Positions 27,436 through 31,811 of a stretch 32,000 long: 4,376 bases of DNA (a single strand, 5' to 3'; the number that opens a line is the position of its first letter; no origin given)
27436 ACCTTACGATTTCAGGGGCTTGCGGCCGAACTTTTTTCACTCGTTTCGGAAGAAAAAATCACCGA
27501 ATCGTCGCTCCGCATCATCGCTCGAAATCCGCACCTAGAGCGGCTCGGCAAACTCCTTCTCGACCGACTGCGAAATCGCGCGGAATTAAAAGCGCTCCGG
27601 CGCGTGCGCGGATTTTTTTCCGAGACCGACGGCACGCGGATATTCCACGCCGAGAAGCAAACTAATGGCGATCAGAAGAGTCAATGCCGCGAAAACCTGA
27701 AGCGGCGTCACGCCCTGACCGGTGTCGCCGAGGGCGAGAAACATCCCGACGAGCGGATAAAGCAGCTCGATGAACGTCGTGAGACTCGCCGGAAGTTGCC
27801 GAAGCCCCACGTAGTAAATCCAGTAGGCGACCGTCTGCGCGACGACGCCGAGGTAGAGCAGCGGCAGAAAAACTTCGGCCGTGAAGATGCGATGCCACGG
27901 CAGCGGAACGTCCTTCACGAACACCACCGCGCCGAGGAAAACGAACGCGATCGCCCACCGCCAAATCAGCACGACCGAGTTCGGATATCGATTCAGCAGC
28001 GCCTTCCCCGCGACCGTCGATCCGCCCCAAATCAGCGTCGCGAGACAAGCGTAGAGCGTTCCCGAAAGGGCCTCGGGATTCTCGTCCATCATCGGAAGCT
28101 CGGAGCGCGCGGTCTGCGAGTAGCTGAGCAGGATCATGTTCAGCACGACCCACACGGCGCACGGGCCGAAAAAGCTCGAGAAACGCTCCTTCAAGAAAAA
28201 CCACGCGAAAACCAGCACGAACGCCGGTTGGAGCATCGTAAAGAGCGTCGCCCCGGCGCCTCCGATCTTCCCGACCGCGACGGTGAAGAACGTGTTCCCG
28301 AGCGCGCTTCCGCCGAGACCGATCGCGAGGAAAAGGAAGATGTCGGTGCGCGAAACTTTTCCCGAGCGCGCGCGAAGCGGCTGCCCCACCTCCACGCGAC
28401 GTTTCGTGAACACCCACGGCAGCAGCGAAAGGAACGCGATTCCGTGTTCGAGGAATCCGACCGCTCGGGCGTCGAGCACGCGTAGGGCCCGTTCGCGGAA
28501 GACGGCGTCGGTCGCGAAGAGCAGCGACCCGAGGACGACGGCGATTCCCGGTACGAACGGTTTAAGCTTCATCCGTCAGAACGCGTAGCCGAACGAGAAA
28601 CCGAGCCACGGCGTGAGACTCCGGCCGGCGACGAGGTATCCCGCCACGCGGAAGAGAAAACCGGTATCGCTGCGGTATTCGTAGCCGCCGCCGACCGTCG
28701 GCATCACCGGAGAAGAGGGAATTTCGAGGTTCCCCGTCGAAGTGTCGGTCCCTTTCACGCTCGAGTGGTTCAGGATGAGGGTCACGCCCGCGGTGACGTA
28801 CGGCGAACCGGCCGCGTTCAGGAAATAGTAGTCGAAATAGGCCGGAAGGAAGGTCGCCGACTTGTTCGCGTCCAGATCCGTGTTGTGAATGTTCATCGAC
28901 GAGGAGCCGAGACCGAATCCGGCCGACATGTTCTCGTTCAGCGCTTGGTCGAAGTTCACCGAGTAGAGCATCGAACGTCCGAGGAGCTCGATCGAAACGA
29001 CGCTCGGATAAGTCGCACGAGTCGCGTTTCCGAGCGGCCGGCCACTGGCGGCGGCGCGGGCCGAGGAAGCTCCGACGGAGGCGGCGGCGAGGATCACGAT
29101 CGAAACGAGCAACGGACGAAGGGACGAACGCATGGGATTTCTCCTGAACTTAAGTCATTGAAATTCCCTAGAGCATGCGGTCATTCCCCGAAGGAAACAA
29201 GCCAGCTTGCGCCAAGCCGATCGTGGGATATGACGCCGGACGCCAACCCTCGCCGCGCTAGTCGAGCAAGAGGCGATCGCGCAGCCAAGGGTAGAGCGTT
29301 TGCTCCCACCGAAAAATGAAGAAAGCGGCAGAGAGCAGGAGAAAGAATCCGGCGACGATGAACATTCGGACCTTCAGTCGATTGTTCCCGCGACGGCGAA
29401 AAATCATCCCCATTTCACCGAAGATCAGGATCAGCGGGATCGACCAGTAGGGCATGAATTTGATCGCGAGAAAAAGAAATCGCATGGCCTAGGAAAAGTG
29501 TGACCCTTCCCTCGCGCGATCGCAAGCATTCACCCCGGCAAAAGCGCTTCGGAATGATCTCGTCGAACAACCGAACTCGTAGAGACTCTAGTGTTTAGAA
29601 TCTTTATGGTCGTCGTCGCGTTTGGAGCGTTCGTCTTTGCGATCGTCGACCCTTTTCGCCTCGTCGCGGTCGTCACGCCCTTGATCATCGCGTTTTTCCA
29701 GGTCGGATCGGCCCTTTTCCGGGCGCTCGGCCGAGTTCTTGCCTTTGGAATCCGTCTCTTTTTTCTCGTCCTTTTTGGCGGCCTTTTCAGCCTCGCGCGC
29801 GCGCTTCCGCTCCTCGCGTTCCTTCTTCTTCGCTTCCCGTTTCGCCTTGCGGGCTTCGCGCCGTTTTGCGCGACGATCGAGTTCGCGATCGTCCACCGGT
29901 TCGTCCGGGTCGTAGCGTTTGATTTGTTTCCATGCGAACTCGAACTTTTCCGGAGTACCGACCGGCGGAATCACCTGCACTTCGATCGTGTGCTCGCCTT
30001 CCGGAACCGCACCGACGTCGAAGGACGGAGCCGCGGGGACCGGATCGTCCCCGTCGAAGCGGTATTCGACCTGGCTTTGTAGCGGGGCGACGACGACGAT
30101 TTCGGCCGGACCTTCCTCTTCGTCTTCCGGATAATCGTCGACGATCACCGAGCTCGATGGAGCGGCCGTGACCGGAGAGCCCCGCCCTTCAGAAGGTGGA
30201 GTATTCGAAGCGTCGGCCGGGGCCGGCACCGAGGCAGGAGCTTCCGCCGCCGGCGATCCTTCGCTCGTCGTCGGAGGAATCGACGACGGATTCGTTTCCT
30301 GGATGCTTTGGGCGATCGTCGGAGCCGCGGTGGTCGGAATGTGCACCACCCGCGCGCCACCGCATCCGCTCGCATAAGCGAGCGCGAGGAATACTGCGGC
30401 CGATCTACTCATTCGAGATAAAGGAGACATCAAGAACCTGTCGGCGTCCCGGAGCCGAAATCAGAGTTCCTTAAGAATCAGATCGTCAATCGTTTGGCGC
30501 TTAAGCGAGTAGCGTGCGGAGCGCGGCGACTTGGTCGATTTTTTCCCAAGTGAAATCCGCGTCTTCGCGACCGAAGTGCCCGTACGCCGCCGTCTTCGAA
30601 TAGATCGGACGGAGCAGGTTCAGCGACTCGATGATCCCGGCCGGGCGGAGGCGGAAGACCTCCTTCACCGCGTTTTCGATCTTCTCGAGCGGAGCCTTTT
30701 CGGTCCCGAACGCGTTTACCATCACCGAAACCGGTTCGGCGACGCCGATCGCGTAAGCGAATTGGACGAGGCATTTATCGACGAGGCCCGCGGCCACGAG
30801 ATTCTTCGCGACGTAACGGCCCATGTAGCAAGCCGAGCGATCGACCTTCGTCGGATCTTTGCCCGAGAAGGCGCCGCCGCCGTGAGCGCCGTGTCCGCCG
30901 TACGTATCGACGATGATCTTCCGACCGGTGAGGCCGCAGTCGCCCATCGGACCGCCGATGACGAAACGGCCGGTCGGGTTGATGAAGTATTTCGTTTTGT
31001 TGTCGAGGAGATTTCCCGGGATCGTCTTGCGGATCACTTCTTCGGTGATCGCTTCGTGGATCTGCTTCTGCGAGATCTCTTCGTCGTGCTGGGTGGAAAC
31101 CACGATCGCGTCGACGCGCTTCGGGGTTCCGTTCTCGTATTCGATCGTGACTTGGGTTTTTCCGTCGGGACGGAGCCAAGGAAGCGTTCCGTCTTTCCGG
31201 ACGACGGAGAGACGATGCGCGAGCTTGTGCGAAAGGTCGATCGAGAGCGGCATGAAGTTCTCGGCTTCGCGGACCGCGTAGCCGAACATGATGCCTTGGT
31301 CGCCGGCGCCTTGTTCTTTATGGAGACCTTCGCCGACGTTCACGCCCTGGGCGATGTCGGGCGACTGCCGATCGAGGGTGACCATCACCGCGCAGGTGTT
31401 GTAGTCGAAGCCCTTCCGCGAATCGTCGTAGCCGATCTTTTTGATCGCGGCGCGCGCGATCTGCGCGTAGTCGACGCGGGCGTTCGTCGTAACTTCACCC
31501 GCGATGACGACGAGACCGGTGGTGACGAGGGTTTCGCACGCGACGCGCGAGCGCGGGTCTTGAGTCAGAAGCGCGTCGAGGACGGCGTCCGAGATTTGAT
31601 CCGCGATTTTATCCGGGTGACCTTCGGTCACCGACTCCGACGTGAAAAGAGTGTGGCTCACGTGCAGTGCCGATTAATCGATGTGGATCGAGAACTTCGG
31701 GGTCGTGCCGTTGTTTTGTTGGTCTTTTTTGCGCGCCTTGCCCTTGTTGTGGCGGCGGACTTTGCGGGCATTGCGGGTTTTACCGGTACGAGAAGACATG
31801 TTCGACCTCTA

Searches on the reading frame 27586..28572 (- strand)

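Call 23: search_protein_families(library=pfam, proteins=[window:27586-28572:-], max_evalue=0.001)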
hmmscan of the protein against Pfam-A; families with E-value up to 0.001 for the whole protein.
window:27586-28572:- (328 aa): 1 family
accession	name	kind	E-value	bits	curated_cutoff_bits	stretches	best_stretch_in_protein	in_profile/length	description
PF00892.27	EamA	-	2.9e-30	105.7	28.2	2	170-307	2-134/135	EamA-like transporter family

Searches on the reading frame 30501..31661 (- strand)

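Call 23: search_protein_families(library=pfam, proteins=[window:30501-31661:-], max_evalue=0.001)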
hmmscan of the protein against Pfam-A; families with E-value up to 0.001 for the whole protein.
window:30501-31661:- (386 aa): 3 families
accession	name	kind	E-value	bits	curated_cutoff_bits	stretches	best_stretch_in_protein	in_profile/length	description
PF02773.21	S-AdoMet_synt_C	-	1.1e-68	230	25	1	235-374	1-138/138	S-adenosylmethionine synthetase, C-terminal domain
PF02772.21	S-AdoMet_synt_M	-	3.7e-50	169.5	29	1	116-233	1-120/120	S-adenosylmethionine synthetase, central domain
PF00438.25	S-AdoMet_synt_N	-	1.5e-45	154.2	33.1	1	4-101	2-99/99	S-adenosylmethionine synthetase, N-terminal domain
